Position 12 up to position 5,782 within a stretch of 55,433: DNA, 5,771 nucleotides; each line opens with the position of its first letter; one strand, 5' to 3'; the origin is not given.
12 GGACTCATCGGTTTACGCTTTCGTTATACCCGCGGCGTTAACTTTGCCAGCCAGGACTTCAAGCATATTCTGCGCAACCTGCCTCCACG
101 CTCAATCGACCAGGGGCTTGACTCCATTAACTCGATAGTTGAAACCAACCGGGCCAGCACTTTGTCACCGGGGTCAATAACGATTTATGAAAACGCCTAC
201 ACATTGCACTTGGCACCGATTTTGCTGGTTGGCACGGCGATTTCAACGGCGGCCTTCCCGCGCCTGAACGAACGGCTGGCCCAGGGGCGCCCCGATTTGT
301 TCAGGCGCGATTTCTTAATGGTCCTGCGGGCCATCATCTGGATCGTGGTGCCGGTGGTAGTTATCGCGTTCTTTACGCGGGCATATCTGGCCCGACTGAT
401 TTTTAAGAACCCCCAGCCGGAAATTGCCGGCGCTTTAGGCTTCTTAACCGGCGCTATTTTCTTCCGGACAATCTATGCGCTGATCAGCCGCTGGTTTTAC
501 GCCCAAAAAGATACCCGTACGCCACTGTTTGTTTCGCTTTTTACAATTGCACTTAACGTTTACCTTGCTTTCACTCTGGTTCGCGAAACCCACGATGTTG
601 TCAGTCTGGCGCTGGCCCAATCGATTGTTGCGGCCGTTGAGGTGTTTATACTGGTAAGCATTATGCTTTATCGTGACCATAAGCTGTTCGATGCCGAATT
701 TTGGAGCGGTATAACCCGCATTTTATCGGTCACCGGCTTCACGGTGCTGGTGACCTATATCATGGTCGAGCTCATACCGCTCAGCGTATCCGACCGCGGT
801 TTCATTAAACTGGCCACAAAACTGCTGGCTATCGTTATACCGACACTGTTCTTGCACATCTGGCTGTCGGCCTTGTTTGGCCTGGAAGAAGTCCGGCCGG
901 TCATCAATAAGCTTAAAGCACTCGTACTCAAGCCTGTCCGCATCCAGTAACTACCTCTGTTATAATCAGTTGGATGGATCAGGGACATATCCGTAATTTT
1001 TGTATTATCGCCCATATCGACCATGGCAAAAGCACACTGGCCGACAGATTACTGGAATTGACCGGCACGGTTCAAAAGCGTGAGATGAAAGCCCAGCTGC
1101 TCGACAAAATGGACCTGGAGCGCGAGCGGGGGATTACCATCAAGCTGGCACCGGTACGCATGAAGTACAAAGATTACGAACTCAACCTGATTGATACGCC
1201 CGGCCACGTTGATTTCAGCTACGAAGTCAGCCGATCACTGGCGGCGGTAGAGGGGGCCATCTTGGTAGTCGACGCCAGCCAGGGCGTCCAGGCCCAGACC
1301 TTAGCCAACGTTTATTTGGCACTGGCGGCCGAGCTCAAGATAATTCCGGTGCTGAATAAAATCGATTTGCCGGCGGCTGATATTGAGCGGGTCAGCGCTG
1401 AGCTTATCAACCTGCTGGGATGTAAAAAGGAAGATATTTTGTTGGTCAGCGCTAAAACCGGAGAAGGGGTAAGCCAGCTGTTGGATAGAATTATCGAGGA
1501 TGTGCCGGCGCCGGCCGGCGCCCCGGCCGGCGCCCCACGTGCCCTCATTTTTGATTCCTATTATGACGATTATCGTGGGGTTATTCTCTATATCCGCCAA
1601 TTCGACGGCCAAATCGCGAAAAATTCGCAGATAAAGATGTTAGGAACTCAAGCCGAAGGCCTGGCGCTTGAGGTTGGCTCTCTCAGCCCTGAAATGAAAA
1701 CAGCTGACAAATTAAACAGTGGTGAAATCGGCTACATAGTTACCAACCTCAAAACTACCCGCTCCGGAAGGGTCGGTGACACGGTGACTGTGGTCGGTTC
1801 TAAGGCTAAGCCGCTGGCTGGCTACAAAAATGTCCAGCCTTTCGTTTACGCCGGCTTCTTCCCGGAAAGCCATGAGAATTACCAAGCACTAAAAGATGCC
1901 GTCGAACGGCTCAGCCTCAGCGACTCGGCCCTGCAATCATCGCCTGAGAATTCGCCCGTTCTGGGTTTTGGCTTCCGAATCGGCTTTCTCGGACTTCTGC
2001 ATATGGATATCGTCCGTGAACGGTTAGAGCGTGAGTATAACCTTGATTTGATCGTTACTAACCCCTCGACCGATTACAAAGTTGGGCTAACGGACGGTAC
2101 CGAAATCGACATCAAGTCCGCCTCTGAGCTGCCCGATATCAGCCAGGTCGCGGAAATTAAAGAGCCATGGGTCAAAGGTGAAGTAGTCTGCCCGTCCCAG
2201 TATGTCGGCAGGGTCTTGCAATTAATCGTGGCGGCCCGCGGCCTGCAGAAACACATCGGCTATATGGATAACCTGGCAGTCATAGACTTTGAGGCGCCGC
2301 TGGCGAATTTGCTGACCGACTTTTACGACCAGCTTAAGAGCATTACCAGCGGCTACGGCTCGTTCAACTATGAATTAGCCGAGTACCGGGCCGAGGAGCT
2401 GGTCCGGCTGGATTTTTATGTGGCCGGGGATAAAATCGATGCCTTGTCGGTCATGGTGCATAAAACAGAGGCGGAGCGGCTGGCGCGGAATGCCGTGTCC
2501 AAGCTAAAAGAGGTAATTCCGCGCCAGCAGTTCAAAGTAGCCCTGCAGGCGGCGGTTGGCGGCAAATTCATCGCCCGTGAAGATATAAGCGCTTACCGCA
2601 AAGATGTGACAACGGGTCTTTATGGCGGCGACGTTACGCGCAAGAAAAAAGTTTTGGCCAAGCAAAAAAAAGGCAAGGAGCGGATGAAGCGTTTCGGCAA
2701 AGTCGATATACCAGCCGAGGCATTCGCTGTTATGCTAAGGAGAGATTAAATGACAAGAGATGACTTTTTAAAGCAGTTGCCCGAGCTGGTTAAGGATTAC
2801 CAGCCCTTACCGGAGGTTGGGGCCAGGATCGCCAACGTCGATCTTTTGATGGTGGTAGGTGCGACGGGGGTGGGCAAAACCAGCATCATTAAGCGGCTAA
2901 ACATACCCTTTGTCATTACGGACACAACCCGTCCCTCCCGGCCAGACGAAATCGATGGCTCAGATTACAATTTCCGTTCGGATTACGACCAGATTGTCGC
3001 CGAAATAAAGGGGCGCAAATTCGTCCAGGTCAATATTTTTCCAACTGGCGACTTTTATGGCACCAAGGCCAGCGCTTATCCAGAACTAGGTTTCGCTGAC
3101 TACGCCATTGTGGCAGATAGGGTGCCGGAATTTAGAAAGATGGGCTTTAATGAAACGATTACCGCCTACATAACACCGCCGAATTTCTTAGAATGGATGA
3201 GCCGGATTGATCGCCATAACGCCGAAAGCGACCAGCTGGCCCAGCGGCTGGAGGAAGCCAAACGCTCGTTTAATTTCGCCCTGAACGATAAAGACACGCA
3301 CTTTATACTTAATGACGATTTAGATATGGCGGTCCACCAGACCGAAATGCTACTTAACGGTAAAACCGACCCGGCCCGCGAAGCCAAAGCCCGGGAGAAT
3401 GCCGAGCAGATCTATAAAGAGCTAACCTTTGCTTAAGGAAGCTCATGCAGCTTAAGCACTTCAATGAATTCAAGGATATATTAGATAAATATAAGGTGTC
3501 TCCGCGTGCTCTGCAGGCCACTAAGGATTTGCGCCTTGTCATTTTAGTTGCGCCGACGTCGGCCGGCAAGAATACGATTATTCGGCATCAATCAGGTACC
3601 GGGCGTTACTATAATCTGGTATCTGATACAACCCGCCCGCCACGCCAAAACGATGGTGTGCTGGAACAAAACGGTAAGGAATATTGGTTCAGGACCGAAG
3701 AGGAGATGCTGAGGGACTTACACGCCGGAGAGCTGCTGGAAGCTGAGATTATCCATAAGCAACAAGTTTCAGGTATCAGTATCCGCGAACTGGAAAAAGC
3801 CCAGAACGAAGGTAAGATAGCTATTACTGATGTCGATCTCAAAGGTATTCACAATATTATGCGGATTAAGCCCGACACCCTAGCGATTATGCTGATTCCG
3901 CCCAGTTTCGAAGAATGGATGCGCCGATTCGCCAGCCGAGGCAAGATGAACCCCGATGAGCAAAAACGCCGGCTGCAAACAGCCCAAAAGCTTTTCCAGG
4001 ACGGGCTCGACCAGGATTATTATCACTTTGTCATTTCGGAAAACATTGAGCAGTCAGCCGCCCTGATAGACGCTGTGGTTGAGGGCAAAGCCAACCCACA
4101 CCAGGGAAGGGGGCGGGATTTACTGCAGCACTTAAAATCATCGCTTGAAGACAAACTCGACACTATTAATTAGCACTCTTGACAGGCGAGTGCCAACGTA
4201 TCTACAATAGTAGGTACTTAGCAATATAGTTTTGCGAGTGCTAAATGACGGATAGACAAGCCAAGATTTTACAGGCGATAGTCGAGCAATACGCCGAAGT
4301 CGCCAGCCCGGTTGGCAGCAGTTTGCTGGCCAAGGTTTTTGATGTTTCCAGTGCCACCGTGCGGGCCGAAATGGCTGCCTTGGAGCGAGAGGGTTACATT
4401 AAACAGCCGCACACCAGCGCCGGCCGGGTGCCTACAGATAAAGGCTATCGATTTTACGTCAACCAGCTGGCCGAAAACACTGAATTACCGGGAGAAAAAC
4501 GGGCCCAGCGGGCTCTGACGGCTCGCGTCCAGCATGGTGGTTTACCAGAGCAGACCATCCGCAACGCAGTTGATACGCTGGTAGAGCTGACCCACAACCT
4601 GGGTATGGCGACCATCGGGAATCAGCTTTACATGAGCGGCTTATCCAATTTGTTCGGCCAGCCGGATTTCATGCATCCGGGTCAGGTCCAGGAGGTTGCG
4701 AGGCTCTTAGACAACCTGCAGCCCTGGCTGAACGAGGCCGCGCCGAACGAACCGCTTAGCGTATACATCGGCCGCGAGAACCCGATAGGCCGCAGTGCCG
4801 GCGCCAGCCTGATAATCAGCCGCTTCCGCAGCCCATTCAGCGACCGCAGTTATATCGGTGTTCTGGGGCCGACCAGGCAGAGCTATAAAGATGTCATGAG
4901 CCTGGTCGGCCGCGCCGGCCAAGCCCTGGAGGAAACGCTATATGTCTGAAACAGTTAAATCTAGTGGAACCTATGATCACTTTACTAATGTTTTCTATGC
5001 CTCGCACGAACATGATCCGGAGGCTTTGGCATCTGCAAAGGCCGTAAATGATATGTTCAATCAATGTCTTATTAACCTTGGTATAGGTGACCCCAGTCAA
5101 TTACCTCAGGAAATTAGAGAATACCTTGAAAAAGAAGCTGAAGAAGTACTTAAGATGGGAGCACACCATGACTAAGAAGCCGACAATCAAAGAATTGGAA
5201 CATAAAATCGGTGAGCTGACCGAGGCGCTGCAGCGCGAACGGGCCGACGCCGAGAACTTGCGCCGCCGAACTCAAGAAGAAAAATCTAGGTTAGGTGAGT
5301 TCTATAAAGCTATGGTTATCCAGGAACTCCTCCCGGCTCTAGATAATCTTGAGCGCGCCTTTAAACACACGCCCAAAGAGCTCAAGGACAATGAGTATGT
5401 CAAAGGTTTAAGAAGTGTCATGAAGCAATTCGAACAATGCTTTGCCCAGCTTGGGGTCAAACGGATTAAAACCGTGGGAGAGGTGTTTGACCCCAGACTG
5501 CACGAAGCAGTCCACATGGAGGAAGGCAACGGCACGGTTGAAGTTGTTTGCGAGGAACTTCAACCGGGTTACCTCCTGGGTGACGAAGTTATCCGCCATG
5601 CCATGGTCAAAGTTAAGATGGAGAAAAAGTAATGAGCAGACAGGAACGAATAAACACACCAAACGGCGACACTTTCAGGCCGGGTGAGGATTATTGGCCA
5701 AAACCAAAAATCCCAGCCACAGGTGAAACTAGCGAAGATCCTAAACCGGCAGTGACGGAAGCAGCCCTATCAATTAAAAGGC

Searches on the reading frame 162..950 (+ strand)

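Call 58: search_protein_families(library=pfam, proteins=[window:162-950:+], max_evalue=0.00001)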
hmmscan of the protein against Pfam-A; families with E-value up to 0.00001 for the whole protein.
window:162-950:+ (262 aa): 2 families
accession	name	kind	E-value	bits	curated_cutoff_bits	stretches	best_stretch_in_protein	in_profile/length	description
PF03023.19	MurJ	-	1.6e-21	76.9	27.4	1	2-193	228-424/451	Lipid II flippase MurJ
PF01554.23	MatE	-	2.1e-09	37.7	24.9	1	19-137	40-160/161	MatE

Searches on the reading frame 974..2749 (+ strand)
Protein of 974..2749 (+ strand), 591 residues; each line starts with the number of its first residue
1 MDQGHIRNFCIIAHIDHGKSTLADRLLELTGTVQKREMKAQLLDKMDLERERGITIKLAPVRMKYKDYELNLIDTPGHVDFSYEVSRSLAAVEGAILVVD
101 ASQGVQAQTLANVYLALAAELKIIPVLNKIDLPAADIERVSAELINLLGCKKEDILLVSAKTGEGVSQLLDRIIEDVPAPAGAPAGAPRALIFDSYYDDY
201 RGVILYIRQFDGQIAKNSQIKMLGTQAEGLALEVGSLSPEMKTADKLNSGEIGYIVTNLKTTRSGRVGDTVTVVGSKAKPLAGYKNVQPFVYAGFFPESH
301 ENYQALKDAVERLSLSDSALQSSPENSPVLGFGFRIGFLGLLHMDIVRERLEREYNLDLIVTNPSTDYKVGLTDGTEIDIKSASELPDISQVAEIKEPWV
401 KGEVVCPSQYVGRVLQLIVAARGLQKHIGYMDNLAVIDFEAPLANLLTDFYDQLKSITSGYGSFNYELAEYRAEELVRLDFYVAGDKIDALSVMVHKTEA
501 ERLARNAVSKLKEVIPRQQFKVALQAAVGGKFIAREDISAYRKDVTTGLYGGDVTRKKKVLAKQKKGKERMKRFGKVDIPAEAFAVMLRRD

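Call 58: search_protein_families(library=pfam, proteins=[window:974-2749:+], max_evalue=0.00001)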
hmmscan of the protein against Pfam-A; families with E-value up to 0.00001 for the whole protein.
window:974-2749:+ (591 aa): 5 families
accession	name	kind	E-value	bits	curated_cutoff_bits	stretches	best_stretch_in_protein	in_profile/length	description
PF00009.33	GTP_EFTU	-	2.6e-59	200.4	26.5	1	6-178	3-187/188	Elongation factor Tu GTP binding domain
PF06421.17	LepA_C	-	2.7e-42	143.7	29.7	1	484-588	2-106/107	GTP-binding protein LepA C-terminus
PF00679.30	EFG_C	-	2.4e-19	69.6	27.9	1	395-473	2-80/89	Elongation factor G C-terminus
PF03144.31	GTP_EFTU_D2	-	9.7e-07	29.6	30.3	1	202-272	1-73/73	Elongation factor Tu domain 2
PF01926.29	MMR_HSR1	-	5.1e-06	27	21.9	0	15-129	8-113/113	50S ribosome-binding GTPase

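Call 76: find_encoding_contigs(protein=window:974-2749:+, flank=10000, max_places=2)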
Protein window:974-2749:+ (591 aa): no gene with exactly this product is on record in the collection.

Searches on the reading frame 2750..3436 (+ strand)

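Call 58: search_protein_families(library=pfam, proteins=[window:2750-3436:+], max_evalue=0.00001)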
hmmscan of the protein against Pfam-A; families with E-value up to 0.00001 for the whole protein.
window:2750-3436:+ (228 aa): 1 family
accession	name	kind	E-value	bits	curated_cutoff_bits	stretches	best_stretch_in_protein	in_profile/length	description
PF00625.27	Guanylate_kin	-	1.2e-12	48.3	25.2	1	32-202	4-179/182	Guanylate kinase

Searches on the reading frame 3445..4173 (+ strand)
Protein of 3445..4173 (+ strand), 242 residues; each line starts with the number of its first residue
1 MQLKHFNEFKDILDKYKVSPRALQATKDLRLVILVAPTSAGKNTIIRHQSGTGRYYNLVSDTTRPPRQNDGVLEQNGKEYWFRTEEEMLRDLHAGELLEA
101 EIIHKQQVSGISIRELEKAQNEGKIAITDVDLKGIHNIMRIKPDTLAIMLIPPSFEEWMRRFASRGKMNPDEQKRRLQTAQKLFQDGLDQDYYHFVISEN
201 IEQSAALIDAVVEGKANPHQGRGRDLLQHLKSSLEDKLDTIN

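Call 58: search_protein_families(library=pfam, proteins=[window:3445-4173:+], max_evalue=0.00001)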
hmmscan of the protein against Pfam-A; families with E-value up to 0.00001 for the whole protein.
window:3445-4173:+ (242 aa): 1 family
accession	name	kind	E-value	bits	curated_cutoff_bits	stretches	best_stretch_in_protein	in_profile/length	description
PF00625.27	Guanylate_kin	-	5.9e-23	81.9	25.2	1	30-203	3-170/182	Guanylate kinase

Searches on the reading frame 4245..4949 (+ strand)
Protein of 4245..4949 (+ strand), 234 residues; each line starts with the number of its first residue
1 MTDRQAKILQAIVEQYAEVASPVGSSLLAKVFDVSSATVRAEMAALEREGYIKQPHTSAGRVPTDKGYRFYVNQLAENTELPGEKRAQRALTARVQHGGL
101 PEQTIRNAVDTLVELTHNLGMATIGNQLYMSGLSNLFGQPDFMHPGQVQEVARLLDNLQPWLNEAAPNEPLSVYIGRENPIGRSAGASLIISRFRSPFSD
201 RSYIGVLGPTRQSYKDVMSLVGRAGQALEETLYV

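Call 58: search_protein_families(library=pfam, proteins=[window:4245-4949:+], max_evalue=0.00001)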
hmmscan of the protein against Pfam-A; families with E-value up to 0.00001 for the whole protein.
window:4245-4949:+ (234 aa): 1 family
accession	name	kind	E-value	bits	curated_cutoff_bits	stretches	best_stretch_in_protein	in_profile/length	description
PF01628.27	HrcA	-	4.4e-17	63.2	22.2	1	103-218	107-215/215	HrcA protein C terminal domain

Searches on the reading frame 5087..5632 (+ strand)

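Call 58: search_protein_families(library=pfam, proteins=[window:5087-5632:+], max_evalue=0.00001)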
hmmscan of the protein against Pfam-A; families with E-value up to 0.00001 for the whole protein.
window:5087-5632:+ (181 aa): 1 family
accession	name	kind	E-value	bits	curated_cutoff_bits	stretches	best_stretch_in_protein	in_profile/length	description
PF01025.24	GrpE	-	9.8e-42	142.9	25.8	1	28-177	14-164/165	GrpE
